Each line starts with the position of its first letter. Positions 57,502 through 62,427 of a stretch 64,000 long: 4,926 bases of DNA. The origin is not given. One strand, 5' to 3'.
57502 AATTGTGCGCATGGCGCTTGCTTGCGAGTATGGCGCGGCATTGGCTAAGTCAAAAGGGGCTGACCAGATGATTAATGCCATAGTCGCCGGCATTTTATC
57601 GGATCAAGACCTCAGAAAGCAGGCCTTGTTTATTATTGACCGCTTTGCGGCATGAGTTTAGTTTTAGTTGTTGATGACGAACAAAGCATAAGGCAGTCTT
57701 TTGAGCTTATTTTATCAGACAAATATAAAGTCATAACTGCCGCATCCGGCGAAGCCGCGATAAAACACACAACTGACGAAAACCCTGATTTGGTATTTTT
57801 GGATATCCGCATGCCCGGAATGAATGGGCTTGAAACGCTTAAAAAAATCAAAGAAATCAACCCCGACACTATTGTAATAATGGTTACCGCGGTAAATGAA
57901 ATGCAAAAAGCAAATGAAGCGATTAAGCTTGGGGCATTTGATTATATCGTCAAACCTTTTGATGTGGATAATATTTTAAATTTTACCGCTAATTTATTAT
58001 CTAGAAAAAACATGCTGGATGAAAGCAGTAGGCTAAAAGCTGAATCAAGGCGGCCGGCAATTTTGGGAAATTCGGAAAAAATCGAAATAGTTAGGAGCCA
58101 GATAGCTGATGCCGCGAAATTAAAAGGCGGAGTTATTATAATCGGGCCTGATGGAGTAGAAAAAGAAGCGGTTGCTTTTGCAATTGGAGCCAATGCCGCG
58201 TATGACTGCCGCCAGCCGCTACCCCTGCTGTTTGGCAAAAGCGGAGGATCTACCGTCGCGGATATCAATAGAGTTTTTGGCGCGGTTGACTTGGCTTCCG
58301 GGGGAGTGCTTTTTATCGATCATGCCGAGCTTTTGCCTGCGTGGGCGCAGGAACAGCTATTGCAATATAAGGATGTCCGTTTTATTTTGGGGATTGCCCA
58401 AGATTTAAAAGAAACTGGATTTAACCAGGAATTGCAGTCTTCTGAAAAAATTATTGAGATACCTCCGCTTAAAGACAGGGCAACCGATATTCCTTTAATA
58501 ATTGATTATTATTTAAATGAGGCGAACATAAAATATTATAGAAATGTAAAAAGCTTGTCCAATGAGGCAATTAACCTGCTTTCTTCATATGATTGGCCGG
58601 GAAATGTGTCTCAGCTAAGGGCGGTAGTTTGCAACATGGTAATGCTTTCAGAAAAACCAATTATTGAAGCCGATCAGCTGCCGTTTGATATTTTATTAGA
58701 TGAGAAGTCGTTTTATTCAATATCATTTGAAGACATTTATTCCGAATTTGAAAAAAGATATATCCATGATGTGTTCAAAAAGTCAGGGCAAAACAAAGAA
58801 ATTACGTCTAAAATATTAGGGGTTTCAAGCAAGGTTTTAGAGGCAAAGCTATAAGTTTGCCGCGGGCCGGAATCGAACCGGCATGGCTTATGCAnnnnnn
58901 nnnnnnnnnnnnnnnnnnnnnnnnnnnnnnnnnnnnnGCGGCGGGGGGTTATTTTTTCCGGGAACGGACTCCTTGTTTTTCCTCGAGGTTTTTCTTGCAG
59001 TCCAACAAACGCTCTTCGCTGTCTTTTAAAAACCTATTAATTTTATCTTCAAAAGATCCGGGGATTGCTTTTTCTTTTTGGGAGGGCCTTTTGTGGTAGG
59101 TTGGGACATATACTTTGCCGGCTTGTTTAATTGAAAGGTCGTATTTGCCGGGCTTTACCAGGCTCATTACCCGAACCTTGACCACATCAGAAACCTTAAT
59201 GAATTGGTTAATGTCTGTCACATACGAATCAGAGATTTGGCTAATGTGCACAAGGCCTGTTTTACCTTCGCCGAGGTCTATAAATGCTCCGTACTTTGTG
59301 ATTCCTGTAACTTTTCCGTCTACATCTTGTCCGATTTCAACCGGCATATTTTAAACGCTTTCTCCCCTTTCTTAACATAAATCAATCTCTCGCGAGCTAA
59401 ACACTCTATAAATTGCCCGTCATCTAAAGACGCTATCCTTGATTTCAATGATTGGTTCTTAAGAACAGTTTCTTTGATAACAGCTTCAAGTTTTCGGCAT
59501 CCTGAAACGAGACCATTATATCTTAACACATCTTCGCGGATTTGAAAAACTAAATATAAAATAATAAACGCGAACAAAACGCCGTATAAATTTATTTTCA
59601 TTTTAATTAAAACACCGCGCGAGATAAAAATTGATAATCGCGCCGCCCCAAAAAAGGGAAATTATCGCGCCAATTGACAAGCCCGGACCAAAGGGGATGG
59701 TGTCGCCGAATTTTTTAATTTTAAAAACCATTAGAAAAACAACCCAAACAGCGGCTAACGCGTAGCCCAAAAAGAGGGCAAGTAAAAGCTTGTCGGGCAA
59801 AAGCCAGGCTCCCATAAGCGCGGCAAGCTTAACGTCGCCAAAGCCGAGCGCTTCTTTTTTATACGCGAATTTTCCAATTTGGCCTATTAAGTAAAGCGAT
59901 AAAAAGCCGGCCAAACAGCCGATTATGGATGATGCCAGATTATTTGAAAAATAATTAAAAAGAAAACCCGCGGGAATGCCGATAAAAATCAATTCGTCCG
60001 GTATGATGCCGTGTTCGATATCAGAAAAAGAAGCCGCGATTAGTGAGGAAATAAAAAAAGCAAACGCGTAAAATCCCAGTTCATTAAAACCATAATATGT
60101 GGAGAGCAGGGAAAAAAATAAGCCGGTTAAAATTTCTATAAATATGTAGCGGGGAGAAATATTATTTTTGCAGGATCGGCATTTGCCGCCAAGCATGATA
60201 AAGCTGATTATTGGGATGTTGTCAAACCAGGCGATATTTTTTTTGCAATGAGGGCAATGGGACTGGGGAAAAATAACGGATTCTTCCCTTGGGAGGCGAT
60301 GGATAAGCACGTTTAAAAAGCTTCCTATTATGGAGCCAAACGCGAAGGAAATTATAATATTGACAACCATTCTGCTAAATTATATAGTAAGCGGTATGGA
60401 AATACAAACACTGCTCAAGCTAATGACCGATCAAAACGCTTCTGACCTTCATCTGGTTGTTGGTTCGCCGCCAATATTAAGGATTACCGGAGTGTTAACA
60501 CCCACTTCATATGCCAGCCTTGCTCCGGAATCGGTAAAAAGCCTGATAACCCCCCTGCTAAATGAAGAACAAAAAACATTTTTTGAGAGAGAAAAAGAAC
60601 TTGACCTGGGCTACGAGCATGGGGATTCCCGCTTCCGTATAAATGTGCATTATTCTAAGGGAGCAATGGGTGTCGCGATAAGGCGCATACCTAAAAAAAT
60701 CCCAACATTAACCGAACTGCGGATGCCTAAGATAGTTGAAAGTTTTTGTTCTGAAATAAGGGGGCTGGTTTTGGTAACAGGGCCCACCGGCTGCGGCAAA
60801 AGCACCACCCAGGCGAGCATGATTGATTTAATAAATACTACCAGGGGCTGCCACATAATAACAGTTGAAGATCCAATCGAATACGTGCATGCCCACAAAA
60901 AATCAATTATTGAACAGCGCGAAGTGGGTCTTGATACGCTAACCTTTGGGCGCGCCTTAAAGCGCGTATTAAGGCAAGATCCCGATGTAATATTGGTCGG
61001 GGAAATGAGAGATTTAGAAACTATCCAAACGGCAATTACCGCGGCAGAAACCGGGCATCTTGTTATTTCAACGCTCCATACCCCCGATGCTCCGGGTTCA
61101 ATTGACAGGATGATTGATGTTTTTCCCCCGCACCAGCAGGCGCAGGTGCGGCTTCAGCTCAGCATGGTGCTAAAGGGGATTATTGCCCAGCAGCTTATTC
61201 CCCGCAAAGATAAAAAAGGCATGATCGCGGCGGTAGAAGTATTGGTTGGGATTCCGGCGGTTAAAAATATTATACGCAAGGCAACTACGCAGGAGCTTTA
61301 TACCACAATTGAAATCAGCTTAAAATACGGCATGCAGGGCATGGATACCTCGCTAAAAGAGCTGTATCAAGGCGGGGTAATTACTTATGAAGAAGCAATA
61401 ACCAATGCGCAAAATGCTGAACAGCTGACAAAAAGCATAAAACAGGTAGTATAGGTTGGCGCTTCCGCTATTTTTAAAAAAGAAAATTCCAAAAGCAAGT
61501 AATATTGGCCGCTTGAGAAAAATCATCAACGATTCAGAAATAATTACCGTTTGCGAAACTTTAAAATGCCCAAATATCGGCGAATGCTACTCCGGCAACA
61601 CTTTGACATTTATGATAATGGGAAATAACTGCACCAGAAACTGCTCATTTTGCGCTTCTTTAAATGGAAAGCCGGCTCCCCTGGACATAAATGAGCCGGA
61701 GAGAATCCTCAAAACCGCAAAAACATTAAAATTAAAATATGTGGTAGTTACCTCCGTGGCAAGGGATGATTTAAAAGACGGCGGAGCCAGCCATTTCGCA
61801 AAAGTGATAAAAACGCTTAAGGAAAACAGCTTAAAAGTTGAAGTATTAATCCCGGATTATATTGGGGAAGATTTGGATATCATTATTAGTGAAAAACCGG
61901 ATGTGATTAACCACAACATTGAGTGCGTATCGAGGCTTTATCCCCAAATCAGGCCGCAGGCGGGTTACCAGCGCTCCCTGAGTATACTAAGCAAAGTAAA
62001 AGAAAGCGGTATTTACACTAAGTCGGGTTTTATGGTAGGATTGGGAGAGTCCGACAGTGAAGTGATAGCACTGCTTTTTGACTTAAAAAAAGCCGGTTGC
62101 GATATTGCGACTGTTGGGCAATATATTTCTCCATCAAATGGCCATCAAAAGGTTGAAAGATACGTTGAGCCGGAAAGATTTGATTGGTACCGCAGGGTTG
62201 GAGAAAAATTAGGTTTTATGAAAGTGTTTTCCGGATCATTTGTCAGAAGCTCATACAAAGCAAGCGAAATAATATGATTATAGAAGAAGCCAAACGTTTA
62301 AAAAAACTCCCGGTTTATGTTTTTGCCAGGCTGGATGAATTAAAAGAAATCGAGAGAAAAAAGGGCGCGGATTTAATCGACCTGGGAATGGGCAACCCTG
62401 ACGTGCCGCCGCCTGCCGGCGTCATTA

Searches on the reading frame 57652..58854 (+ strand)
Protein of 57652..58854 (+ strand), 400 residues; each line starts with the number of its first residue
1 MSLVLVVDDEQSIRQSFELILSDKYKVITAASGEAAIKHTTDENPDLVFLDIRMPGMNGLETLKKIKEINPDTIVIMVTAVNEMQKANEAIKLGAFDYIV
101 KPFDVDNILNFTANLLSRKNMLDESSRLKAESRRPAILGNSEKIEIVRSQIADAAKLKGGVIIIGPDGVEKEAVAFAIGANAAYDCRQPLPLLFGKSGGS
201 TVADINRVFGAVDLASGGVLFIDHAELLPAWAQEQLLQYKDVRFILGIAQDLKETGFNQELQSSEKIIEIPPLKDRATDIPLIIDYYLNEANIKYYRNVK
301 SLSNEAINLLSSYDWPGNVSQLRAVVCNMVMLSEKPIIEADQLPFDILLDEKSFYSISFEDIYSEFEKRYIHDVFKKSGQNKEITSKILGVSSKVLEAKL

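Call 86: search_protein_families(library=pfam, proteins=[window:57652-58854:+], max_evalue=0.0001)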
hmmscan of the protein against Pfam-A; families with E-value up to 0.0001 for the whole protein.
window:57652-58854:+ (400 aa): 4 families
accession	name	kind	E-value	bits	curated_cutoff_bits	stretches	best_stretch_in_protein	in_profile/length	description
PF00072.30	Response_reg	-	6.4e-32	110.5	30.2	1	4-110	1-108/111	Response regulator receiver domain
PF25601.1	AAA_lid_14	-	5.3e-21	74.7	27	1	274-348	1-75/87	AAA+ ATPase lid domain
PF00158.32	Sigma54_activat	-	2.8e-08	34.1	20.2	1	137-239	1-116/168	Sigma-54 interaction domain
PF14532.12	Sigma54_activ_2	-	9.6e-05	23.1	25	0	138-247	1-106/138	Sigma-54 interaction domain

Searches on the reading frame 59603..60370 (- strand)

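Call 86: search_protein_families(library=pfam, proteins=[window:59603-60370:-], max_evalue=0.0001)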
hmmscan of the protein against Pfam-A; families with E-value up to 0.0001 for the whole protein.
window:59603-60370:- (255 aa): 2 families
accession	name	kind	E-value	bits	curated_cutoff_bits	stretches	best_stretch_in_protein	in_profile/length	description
PF06750.18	A24_N_bact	-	4e-35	120.2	23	1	11-90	2-81/84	Bacterial Peptidase A24 N-terminal domain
PF01478.23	Peptidase_A24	-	4.7e-20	72.4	26.5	1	105-210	2-103/104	Type IV leader peptidase family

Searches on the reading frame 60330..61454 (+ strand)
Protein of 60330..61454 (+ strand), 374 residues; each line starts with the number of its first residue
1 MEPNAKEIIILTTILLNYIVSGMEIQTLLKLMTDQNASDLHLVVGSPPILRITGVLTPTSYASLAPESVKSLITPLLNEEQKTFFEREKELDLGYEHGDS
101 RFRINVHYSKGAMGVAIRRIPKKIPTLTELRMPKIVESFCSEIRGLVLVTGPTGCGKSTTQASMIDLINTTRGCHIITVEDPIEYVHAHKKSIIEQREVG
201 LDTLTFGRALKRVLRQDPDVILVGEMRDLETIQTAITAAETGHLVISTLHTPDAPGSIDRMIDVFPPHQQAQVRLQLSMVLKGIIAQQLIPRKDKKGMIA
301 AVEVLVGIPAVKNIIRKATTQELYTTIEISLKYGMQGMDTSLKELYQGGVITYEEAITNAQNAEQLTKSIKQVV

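Call 86: search_protein_families(library=pfam, proteins=[window:60330-61454:+], max_evalue=0.0001)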
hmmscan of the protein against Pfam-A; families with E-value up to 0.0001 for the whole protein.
window:60330-61454:+ (374 aa): 1 family
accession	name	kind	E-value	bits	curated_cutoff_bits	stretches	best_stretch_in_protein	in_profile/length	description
PF00437.27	T2SSE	-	1.2e-45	156.3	24.9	1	134-297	132-285/370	Type II/IV secretion system protein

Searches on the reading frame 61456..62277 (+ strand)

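Call 86: search_protein_families(library=pfam, proteins=[window:61456-62277:+], max_evalue=0.0001)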
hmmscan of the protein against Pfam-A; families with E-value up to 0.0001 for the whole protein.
window:61456-62277:+ (273 aa): 1 family
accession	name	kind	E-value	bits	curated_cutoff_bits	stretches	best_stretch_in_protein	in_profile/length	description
PF04055.27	Radical_SAM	-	8.2e-19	68.8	29.5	1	53-208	1-164/166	Radical SAM superfamily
